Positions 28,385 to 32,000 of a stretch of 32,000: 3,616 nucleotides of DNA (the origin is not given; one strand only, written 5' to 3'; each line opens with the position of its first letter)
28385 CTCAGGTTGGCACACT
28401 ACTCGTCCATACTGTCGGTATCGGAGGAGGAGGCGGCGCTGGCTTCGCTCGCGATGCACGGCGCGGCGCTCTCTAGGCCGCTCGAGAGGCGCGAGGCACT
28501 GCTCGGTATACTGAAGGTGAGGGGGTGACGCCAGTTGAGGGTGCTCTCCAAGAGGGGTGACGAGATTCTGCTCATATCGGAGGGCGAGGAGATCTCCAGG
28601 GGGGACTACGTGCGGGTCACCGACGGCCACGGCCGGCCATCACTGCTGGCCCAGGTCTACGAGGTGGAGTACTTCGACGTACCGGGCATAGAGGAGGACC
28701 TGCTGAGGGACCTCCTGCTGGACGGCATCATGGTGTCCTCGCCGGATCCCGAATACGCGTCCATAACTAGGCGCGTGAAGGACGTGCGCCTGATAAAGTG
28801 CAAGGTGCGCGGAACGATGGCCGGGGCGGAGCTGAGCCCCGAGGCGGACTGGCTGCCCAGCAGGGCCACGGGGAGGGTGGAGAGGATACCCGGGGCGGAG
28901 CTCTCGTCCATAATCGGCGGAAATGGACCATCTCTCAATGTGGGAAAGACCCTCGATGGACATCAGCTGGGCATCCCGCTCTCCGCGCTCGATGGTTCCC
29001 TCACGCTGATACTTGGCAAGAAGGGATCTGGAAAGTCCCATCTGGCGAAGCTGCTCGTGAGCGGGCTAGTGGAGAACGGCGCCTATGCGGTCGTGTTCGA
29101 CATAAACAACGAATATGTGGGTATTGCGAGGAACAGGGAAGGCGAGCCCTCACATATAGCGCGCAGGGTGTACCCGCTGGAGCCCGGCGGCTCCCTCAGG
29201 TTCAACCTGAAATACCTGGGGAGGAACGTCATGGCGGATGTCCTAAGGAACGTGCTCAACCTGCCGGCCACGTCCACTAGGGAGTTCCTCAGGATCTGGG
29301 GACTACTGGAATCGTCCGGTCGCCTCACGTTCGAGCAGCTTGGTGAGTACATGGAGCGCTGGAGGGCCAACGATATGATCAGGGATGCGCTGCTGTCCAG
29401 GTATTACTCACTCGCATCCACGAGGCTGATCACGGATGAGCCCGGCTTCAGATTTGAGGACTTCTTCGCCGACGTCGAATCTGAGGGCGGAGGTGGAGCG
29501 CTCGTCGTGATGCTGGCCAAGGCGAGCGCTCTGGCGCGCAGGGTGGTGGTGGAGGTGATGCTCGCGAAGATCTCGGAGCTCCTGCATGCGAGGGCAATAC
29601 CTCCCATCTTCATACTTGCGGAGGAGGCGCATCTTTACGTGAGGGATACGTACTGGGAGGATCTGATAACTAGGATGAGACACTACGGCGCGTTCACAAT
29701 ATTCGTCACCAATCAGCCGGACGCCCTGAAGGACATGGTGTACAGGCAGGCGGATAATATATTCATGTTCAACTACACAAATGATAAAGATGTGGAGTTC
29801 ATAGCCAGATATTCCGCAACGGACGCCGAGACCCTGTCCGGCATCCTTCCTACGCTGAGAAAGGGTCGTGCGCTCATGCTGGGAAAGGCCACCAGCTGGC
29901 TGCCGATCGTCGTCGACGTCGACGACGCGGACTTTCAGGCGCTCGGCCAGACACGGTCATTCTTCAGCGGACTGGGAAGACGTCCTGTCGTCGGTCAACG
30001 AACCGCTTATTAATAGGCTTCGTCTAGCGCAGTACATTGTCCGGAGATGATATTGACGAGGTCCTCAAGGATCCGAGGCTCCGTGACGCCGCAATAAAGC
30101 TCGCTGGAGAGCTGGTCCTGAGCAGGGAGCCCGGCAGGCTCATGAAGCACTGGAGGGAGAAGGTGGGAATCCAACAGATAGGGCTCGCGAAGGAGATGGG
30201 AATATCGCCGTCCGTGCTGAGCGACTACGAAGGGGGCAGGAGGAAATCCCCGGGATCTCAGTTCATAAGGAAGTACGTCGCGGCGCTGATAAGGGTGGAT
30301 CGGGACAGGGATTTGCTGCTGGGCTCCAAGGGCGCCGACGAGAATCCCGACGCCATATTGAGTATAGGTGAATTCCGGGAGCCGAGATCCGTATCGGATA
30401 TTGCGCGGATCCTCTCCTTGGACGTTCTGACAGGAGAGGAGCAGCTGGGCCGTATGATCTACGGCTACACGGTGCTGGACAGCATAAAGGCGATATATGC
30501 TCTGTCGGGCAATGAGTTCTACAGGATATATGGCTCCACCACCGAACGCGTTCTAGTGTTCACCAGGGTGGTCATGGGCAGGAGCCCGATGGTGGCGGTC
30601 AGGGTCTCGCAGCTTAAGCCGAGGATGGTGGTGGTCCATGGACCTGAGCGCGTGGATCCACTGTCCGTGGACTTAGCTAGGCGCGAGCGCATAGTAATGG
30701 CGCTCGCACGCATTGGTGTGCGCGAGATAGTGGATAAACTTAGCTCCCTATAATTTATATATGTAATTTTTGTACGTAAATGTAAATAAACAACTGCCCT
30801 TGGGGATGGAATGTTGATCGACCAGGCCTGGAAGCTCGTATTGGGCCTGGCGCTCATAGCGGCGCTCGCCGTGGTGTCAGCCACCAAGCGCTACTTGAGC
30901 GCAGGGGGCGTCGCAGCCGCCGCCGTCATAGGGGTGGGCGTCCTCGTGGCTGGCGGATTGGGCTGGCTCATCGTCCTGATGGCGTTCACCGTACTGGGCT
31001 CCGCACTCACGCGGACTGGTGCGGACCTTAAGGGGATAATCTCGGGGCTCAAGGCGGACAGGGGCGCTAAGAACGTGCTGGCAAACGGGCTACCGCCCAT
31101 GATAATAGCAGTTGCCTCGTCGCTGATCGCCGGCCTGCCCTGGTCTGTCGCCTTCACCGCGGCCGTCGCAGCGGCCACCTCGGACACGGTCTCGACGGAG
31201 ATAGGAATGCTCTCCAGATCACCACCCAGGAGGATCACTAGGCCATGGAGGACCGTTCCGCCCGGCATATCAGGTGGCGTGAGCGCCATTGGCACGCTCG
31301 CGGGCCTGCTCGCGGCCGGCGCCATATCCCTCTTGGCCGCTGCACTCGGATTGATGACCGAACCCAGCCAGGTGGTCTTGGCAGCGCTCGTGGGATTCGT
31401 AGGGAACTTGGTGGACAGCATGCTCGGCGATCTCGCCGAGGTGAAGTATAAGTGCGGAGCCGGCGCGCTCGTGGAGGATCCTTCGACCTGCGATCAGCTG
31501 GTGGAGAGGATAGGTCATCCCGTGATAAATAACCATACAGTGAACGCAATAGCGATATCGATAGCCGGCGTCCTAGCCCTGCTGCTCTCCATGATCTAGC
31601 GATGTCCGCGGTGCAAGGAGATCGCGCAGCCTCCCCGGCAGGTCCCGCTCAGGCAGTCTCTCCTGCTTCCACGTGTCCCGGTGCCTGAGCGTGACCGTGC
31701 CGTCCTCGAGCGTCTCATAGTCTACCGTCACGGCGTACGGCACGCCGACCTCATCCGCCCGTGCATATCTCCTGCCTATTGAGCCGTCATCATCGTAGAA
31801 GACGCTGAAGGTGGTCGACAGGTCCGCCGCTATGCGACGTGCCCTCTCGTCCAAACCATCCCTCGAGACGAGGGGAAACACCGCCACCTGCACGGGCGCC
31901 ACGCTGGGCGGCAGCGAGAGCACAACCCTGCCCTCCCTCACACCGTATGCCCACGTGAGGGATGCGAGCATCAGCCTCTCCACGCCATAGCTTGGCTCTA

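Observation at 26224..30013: Orphan nurA-herA pair wired to three paralogous two-domain winged-helix-like proteins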

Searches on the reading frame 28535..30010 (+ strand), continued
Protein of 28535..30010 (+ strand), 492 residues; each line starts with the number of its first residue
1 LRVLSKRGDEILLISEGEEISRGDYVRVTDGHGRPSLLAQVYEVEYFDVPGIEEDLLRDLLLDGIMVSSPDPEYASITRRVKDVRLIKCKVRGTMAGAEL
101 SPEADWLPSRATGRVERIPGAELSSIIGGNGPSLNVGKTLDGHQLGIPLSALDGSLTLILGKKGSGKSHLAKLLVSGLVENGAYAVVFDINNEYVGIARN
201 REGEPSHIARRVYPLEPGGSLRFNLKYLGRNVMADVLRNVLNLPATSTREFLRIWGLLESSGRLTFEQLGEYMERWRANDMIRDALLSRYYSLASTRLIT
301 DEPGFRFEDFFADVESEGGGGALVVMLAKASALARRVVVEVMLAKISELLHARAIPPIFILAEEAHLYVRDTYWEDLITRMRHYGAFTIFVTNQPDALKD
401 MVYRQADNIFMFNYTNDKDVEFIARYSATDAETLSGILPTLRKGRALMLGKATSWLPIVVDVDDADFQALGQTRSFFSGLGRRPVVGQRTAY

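Call 109: search_protein_families(library=phrogs, proteins=[window:28535-30010:+], max_evalue=0.001)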
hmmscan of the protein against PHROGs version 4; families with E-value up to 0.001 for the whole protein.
window:28535-30010:+ (492 aa): 3 families
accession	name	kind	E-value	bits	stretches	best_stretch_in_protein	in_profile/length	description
phrog_2666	-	head and packaging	7e-18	65.6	2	346-445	413-506/555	terminase large subunit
phrog_7035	-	unknown function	1.1e-16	61.4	2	340-463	475-606/969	-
phrog_5156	-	unknown function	3.6e-08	32.9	1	332-415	629-723/824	-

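Call 111: search_protein_families(library=pfam, proteins=[L001:9138-10802:-, L001:10833-12173:-, L001:12227-13201:+, L001:11076-12254:+, L001:8389-10539:-], max_evalue=0.00001)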
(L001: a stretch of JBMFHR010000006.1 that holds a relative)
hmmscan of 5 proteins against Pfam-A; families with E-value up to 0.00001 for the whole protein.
L001:9138-10802:- (555 aa): 2 families
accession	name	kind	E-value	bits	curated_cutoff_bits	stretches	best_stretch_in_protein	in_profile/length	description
PF03129.25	HGTP_anticodon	-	1.4e-20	73.7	21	1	463-550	1-91/94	Anticodon binding domain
PF00587.30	tRNA-synt_2b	-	4.8e-08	33.7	29.3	1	159-324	12-110/179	tRNA synthetase class II core domain (G, H, P, S and T)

L001:10833-12173:- (447 aa): 1 family
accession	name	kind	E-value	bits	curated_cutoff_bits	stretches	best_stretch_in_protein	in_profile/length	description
PF02492.25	cobW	-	5.2e-06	26.6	20.7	0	237-296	116-178/180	CobW/HypB/UreG, nucleotide-binding domain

L001:12227-13201:+ (325 aa): 1 family
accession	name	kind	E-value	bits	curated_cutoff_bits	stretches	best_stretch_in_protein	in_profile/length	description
PF02272.25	DHHA1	-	1.9e-06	28.7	25.9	1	251-323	26-98/102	DHHA1 domain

L001:11076-12254:+ (393 aa): 0 families

L001:8389-10539:- (717 aa): 0 families

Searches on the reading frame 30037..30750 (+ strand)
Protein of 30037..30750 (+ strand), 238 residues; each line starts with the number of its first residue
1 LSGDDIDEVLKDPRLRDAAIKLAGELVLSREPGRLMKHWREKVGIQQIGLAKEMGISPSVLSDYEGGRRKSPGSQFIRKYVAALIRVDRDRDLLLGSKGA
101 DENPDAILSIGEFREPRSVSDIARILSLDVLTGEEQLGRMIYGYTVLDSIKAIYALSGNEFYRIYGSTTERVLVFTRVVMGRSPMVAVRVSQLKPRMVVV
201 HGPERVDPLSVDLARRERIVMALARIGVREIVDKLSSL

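Call 3: search_protein_families(library=pfam, proteins=[window:30037-30750:+], max_evalue=1)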
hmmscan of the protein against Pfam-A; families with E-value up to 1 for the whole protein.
window:30037-30750:+ (238 aa): 5 families
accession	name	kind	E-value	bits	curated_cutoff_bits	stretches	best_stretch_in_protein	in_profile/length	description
PF01381.28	HTH_3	-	2e-07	31.4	23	1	37-84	2-48/55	Helix-turn-helix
PF13560.12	HTH_31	-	2.9e-07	31.1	27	1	33-87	3-57/64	Helix-turn-helix domain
PF12844.13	HTH_19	-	0.01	16.2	30.2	1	34-81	2-48/64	Helix-turn-helix domain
PF03130.22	HEAT_PBS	-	0.061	14.4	20.9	0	216-235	2-21/27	PBS lyase HEAT-like repeat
PF01022.26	HTH_5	-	0.11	12.8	22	0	114-128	13-27/47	Bacterial regulatory protein, arsR family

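Call 4: search_protein_families(library=ncbifam, proteins=[window:30037-30750:+], max_evalue=1)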
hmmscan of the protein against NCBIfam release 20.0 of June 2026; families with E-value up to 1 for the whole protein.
window:30037-30750:+ (238 aa): 6 families
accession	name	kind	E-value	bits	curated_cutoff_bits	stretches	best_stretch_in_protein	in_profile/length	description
NF041951.1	phage_RstR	subfamily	0.0008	19.7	80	1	36-102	7-69/108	RstR family transcriptional repressor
NF046032.1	TransRegSlrRBacil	equivalog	0.0014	18.8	250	1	33-84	3-54/149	HTH-type transcriptional regulator SlrR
TIGR03070.1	couple_hipB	subfamily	0.0033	17.4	71.65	1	33-69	4-40/58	type II toxin-antitoxin system Y4mF family antitoxin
NF047948.1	male_kill_WMK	equivalog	0.007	15.9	300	1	30-74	161-205/300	WO male-killing family protein Wmk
TIGR03830.1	CxxCG_CxxCG_HTH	subfamily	0.036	13.8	61.8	1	29-72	63-106/127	type II TA system antitoxin MqsA family protein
NF007271.0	PRK09726.1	equivalog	0.27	11.3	79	1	35-66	16-47/88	type II toxin-antitoxin system antitoxin HipB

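Call 8: search_protein_families(library=padloc, proteins=[window:30037-30750:+], max_evalue=0.1)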
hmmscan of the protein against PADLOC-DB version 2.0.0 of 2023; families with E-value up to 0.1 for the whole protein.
window:30037-30750:+ (238 aa): 6 families
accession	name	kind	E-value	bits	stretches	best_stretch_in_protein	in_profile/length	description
PDLC02926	HTH_VI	-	1.6e-06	26.3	1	33-84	3-53/92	-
PDLC04142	capH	-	0.018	14.1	1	33-80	8-54/103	capH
PDLC03949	RmrA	-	0.02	11.8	1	38-84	9-54/363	-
PDLC03952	RmrA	-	0.021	11.7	1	33-82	25-72/395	-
PDLC04775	PDC-M69A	-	0.059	11.9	0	34-113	10-85/113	-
PDLC03947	RmrA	-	0.066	10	0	36-82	16-61/383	-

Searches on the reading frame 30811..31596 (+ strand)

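Call 21: search_protein_families(library=pfam, proteins=[window:30811-31596:+], max_evalue=0.00001)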
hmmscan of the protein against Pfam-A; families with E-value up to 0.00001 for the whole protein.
window:30811-31596:+ (262 aa): 1 family
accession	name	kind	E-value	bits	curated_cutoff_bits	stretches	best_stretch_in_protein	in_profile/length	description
PF01940.21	DUF92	-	5.6e-53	180.3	27.5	1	15-252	2-250/251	Integral membrane protein DUF92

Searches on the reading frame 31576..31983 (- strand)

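Call 21: search_protein_families(library=pfam, proteins=[window:31576-31983:-], max_evalue=0.00001)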
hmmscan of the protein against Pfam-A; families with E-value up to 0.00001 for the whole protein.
window:31576-31983:- (136 aa): 1 family
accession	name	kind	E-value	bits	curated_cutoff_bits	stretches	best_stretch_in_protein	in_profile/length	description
PF03129.25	HGTP_anticodon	-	7.1e-21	74.6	21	1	32-121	1-93/94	Anticodon binding domain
